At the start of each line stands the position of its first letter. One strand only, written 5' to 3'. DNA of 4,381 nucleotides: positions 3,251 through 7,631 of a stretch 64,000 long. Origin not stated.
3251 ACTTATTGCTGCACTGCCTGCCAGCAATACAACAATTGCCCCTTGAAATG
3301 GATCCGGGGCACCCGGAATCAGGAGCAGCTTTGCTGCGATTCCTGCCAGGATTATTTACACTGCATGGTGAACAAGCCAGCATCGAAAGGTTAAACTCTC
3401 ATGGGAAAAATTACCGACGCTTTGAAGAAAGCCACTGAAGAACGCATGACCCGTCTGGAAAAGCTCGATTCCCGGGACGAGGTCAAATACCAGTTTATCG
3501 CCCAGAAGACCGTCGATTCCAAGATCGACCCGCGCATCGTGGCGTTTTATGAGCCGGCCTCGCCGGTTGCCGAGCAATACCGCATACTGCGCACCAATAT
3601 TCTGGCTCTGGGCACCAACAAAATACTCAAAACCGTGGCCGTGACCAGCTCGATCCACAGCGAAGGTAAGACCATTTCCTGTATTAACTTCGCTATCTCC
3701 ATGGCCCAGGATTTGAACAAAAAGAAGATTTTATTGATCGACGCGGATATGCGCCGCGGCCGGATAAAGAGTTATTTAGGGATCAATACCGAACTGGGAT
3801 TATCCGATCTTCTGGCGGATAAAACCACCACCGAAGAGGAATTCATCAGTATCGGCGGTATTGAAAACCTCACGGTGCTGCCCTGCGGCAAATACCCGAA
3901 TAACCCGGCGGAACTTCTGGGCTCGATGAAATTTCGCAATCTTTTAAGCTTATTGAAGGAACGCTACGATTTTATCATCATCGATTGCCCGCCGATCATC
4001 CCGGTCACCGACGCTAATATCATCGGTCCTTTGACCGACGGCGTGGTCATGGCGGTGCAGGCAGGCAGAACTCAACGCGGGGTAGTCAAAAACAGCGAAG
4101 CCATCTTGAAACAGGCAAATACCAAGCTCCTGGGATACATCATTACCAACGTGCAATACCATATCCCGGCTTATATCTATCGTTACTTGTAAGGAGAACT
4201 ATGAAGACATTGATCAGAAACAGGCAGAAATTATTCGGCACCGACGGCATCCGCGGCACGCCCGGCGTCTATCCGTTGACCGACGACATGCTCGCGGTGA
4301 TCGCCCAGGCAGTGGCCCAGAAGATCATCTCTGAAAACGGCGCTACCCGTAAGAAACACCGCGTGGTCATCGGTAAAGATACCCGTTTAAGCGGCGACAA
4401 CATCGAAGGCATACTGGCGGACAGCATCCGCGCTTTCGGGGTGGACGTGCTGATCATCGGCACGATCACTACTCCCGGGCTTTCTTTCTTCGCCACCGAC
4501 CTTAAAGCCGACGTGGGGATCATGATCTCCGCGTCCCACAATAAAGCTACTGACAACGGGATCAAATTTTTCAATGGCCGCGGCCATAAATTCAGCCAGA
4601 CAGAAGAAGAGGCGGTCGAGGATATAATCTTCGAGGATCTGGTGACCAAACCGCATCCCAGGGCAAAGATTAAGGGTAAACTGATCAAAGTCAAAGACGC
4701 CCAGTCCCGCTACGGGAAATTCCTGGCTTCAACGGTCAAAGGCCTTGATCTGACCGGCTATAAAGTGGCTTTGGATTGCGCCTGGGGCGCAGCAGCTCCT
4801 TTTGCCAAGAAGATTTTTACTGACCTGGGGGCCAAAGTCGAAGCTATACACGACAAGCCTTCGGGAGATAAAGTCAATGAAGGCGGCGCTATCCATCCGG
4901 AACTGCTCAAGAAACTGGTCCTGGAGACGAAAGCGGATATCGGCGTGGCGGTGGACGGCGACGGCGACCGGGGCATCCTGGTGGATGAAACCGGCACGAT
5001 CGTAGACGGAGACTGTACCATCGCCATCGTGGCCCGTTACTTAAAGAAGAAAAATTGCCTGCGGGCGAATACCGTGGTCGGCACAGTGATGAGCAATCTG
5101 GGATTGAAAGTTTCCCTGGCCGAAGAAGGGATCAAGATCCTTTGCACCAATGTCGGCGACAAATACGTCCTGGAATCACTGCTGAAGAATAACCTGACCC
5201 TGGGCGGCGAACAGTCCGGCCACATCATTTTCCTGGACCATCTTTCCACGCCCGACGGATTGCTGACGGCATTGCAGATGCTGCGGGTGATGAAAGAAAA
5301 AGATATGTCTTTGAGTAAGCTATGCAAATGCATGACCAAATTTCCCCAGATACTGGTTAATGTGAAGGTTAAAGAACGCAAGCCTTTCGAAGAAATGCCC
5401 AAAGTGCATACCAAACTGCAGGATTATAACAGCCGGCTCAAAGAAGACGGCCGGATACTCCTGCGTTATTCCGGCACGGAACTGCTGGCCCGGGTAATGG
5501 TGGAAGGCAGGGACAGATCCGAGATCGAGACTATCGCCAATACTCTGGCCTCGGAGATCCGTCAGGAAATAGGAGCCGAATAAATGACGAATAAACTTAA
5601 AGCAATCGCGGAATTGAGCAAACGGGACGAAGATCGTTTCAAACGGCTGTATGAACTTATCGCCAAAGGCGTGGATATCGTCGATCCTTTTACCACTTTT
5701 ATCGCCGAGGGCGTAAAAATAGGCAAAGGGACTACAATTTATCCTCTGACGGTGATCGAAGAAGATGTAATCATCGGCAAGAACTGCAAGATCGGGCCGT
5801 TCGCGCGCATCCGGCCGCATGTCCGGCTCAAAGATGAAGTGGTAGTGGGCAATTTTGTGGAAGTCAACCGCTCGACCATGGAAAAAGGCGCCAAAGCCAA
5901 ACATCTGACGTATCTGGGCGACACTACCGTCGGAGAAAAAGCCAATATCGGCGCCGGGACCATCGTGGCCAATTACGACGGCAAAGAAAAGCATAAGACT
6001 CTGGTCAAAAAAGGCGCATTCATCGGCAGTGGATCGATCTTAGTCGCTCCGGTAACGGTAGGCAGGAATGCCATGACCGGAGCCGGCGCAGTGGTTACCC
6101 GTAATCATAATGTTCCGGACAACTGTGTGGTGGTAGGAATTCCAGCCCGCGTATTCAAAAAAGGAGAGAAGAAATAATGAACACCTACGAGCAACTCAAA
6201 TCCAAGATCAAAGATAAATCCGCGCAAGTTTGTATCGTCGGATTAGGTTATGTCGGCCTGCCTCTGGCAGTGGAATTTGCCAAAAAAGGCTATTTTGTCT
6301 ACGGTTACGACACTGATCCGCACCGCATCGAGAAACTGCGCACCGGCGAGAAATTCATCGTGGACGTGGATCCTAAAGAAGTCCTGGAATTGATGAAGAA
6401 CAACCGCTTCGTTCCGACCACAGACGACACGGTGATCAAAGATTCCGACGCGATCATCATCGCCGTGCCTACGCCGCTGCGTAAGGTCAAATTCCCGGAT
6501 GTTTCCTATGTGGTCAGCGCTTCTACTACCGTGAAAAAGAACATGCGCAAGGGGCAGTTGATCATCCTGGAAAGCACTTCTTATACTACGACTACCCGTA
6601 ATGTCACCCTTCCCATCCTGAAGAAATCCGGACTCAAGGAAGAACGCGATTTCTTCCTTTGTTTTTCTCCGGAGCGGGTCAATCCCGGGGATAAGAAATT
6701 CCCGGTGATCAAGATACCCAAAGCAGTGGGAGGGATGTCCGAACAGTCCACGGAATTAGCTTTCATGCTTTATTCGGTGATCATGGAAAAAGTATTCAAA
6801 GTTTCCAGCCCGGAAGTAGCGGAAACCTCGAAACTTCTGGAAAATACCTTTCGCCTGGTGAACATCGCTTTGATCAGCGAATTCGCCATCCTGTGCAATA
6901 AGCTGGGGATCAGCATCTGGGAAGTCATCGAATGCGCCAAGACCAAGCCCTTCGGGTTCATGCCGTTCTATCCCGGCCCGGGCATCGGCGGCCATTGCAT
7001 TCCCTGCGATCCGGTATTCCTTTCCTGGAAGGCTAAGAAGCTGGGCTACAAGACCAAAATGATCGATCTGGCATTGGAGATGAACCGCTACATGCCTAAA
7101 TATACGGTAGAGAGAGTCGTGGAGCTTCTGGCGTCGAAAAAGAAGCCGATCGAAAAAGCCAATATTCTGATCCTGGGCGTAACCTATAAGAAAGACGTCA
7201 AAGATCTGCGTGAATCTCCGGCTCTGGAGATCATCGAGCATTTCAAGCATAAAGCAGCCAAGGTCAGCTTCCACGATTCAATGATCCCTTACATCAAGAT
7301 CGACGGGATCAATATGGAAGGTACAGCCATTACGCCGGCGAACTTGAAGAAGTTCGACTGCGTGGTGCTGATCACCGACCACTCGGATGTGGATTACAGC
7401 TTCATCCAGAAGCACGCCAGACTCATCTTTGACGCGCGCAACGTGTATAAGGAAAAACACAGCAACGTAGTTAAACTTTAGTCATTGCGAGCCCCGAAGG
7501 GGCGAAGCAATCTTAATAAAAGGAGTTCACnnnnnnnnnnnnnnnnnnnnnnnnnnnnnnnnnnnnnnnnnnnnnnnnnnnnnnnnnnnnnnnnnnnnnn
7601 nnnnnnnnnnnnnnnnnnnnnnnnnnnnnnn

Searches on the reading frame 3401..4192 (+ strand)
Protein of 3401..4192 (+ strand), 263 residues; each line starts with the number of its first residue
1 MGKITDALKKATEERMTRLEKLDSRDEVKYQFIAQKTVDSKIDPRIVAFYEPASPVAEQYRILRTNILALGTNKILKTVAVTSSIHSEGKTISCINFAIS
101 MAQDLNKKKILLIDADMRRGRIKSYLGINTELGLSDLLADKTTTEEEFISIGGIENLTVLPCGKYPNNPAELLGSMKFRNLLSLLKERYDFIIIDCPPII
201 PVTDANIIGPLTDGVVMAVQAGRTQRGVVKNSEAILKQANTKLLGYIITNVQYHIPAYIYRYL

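Call 7: search_protein_families(library=ncbifam, proteins=[window:3401-4192:+], max_evalue=0.00001)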
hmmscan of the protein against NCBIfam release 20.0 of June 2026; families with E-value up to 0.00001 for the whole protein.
window:3401-4192:+ (263 aa): 9 families
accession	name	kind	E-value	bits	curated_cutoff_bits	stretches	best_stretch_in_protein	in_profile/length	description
TIGR03018.1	pepcterm_TyrKin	hypoth_equivalog_domain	6.5e-48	162.8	230.65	1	47-240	2-200/207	XrtA-associated tyrosine autokinase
TIGR01007.1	eps_fam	subfamily_domain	2.9e-46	157.6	108.05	1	58-261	1-201/204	polysaccharide biosynthesis tyrosine autokinase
TIGR03029.1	EpsG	equivalog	2e-35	122.3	313.8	1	29-249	56-273/274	chain length determinant protein tyrosine kinase EpsG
NF008568.0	PRK11519.1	equivalog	4.1e-32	111.2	1068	1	35-258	485-705/720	tyrosine-protein kinase Wzc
NF007350.0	PRK09841.1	equivalog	3.2e-30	104.9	1248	1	32-253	487-705/726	tyrosine-protein kinase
TIGR01005.1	eps_transp_fam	subfamily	1.7e-23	82.8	411.7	1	45-250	517-717/754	exopolysaccharide transport protein family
TIGR01968.1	minD_bact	equivalog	1.3e-10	41.1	212.9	1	78-211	3-134/261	septum site-determining protein MinD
TIGR01969.1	minD_arch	subfamily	1.1e-07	31.3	201.75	1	78-252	2-171/251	cell division ATPase MinD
NF041283.1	PrgP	equivalog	7.3e-06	25.5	400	0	176-208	111-143/297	ParA superfamily DNA segregation protein PrgP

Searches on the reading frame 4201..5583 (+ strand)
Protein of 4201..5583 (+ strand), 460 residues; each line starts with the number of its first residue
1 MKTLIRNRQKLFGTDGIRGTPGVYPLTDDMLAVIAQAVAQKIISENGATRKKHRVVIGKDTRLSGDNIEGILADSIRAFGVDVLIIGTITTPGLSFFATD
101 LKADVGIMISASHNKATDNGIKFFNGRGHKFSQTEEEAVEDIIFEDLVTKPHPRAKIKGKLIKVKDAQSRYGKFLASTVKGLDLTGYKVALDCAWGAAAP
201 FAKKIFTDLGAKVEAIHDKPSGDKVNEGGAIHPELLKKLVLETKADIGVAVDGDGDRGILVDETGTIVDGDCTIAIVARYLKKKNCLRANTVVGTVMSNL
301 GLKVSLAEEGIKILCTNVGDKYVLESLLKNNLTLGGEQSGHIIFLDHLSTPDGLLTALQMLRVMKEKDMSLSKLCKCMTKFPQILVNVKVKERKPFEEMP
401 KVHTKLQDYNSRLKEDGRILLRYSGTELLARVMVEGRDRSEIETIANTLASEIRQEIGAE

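Call 7: search_protein_families(library=ncbifam, proteins=[window:4201-5583:+], max_evalue=0.00001)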
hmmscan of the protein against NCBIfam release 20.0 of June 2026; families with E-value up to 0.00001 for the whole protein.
window:4201-5583:+ (460 aa): 7 families
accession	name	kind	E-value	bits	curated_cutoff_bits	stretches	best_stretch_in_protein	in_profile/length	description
TIGR01455.1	glmM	equivalog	7.3e-150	499.5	447.55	1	12-454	1-441/442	phosphoglucosamine mutase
TIGR03990.1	Arch_GlmM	equivalog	2.4e-92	310.1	439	1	10-452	2-443/444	phosphoglucosamine mutase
NF007088.0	PRK09542.1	equivalog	2.3e-48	165.4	618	1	11-455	11-455/456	phosphomannomutase/phosphoglucomutase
NF046027.1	PhglucPhmanMutPgmG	equivalog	2e-38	132.2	600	1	28-453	26-450/460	phosphoglucomutase/phosphomannomutase PgmG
NF011943.0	PRK15414.1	subfamily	3e-29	102.3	801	1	36-440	22-440/456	phosphomannomutase CpsG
NF005737.0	PRK07564.1-1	equivalog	1.3e-18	66.9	378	1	13-376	17-401/543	alpha-D-glucose phosphate-specific phosphoglucomutase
TIGR01132.1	pgm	equivalog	2.1e-11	42.9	778.05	1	9-347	39-402/546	phosphoglucomutase (alpha-D-glucose-1,6-bisphosphate-dependent)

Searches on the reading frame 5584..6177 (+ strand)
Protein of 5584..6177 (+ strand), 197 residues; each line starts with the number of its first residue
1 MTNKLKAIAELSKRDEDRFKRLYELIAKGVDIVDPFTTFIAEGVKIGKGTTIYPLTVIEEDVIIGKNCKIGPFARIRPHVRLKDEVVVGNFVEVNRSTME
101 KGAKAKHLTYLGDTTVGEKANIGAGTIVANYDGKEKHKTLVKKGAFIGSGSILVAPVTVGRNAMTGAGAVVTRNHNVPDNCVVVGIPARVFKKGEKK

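Call 7: search_protein_families(library=ncbifam, proteins=[window:5584-6177:+], max_evalue=0.00001)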
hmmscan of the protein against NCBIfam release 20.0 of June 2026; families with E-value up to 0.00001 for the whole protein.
window:5584-6177:+ (197 aa): 36 families (the best 25 are shown)
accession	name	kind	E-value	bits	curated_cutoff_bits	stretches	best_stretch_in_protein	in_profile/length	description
NF010937.0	PRK14357.1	equivalog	5.5e-59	200.2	658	2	70-193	315-436/448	bifunctional UDP-N-acetylglucosamine diphosphorylase/glucosamine-1-phosphate N-acetyltransferase GlmU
TIGR01173.1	glmU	equivalog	3.5e-57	194.2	366.85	2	61-193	314-444/452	bifunctional UDP-N-acetylglucosamine diphosphorylase/glucosamine-1-phosphate N-acetyltransferase GlmU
NF010933.0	PRK14353.1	equivalog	6.7e-56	189.8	505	1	32-194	276-434/453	bifunctional UDP-N-acetylglucosamine diphosphorylase/glucosamine-1-phosphate N-acetyltransferase GlmU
NF010934.1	PRK14354.1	equivalog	1.3e-51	175.6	450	2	62-184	314-434/447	bifunctional UDP-N-acetylglucosamine diphosphorylase/glucosamine-1-phosphate N-acetyltransferase GlmU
NF010936.0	PRK14356.1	equivalog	7e-51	173.5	666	1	44-184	305-442/456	bifunctional UDP-N-acetylglucosamine diphosphorylase/glucosamine-1-phosphate N-acetyltransferase GlmU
NF010935.0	PRK14355.1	equivalog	7.6e-49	166.6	718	2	70-193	329-450/459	bifunctional UDP-N-acetylglucosamine diphosphorylase/glucosamine-1-phosphate N-acetyltransferase GlmU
NF010940.0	PRK14360.1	equivalog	2.5e-48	164.8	602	1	42-194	296-444/452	bifunctional UDP-N-acetylglucosamine diphosphorylase/glucosamine-1-phosphate N-acetyltransferase GlmU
NF010932.0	PRK14352.1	equivalog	3e-46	158.1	611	2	61-184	324-445/488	bifunctional UDP-N-acetylglucosamine diphosphorylase/glucosamine-1-phosphate N-acetyltransferase GlmU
NF006986.0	PRK09451.1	equivalog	9.1e-45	153.3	725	1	40-184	297-438/456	bifunctional UDP-N-acetylglucosamine diphosphorylase/glucosamine-1-phosphate N-acetyltransferase GlmU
NF010939.0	PRK14359.1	equivalog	7.1e-39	133.6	592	1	49-175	282-404/430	bifunctional UDP-N-acetylglucosamine diphosphorylase/glucosamine-1-phosphate N-acetyltransferase GlmU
NF010938.0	PRK14358.1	equivalog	3e-36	125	500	1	39-184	302-443/481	bifunctional N-acetylglucosamine-1-phosphate uridyltransferase/glucosamine-1-phosphate acetyltransferase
TIGR03992.1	Arch_glmU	subfamily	1.1e-28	100.2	292.1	1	40-131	245-336/393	bifunctional sugar-1-phosphate nucleotidylyltransferase/acetyltransferase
NF041173.1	Sug_nt_acttase_Thmprot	equivalog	1e-22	80.7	600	1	40-136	245-341/405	bifunctional sugar-1-phosphate nucleotidylyltransferase/acetyltransferase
TIGR03570.1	NeuD_NnaD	subfamily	4.9e-19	68.7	160.8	2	140-189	155-202/202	NeuD/PglB/VioB family sugar acetyltransferase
NF050158.1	CarbAnhydGPos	equivalog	2.9e-18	66.1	250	2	137-193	86-142/172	gamma carbonic anhydrase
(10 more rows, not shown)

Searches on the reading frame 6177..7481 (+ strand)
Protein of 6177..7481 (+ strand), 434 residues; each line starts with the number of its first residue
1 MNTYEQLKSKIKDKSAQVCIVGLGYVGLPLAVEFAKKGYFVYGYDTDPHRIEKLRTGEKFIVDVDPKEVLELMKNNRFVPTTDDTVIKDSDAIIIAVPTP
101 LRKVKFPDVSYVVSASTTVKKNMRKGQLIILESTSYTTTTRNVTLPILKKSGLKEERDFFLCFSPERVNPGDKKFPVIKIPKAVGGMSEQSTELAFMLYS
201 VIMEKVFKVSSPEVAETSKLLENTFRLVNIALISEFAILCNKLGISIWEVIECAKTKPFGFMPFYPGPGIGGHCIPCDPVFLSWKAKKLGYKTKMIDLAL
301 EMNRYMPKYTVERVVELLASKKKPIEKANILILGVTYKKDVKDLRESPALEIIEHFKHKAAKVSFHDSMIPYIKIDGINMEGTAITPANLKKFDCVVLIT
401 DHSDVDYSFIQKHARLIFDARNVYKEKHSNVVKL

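Call 7: search_protein_families(library=ncbifam, proteins=[window:6177-7481:+], max_evalue=0.00001)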
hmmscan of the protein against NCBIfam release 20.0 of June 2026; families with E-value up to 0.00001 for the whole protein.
window:6177-7481:+ (434 aa): 8 families
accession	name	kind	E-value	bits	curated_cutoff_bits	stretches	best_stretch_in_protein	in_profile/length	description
TIGR03026.1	NDP-sugDHase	subfamily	1.3e-122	409.6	189.8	1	17-422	2-413/413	nucleotide sugar dehydrogenase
NF040825.1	UDPMaNacDH_Arch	equivalog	2.8e-81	273.5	750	1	17-427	2-404/418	UDP-N-acetyl-D-mannosamine dehydrogenase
NF008286.0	PRK11064.1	equivalog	2.2e-72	243.9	459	1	16-424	4-419/420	UDP-N-acetyl-D-mannosamine dehydrogenase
NF011729.0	PRK15182.1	equivalog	1.1e-70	238.6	592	1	16-403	7-389/425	Vi polysaccharide biosynthesis UDP-N-acetylglucosamine C-6 dehydrogenase TviB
NF047673.2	TeichurnBiosyTuaD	equivalog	1.2e-41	143.3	700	1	17-427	3-417/439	UDP-glucose 6-dehydrogenase TuaD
NF041297.1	UDPGDh_AglM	equivalog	4.1e-41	141.3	670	1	17-428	2-421/429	UDP-glucose 6-dehydrogenase AglM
NF011631.0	PRK15057.1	equivalog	2.3e-11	43.4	757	1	17-364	2-333/388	UDP-glucose 6-dehydrogenase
TIGR03911.1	pyrrolys_PylD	equivalog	3.3e-06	26.4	150.05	1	8-70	140-199/266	3-methylornithyl-N6-L-lysine dehydrogenase PylD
